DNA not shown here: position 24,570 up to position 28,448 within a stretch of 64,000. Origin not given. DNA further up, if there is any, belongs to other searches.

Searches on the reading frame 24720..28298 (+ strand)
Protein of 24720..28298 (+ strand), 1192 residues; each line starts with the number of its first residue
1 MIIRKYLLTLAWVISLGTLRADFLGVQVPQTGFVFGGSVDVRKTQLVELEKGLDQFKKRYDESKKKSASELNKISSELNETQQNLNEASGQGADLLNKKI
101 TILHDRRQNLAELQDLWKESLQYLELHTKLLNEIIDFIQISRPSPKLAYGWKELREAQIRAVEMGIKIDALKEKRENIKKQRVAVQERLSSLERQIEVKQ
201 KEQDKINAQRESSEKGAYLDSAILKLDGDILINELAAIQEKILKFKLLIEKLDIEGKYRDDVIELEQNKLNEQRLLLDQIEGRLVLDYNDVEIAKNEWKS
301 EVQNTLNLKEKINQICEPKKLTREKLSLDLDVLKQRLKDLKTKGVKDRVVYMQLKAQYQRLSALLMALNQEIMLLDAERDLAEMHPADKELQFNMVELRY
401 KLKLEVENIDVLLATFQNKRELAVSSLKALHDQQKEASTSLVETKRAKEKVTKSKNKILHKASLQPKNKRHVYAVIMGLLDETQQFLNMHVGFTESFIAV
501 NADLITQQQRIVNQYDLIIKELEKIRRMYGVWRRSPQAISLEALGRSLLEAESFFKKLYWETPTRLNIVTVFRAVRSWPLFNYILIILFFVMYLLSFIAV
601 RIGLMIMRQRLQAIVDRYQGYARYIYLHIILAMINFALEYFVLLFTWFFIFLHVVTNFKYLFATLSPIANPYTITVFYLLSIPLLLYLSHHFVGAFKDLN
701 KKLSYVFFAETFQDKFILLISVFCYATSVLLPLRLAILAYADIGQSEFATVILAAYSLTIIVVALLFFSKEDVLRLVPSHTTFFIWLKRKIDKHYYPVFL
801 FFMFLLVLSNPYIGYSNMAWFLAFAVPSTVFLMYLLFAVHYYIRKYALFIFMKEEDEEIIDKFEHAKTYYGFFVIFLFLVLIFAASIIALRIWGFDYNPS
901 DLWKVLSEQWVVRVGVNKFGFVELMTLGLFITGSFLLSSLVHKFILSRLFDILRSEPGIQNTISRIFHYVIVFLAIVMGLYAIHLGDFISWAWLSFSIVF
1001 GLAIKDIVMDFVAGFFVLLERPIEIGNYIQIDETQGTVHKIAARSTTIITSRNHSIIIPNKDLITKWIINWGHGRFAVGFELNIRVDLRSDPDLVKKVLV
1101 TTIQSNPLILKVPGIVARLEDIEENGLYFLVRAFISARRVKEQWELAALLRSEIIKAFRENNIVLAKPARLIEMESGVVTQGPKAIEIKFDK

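Call 19: search_protein_families(library=pfam, proteins=[window:24720-28298:+], max_evalue=0.0001)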
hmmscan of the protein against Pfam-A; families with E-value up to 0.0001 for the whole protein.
window:24720-28298:+ (1192 aa): 2 families
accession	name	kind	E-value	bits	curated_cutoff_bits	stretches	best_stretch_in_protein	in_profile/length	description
PF00924.24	MS_channel_2nd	-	3.8e-19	69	20.2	1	1006-1072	1-67/68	Mechanosensitive ion channel, beta-domain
PF21082.3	MS_channel_3rd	-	1.4e-08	35.4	21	1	1081-1164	2-87/88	Mechanosensitive ion channel MscS, C-terminal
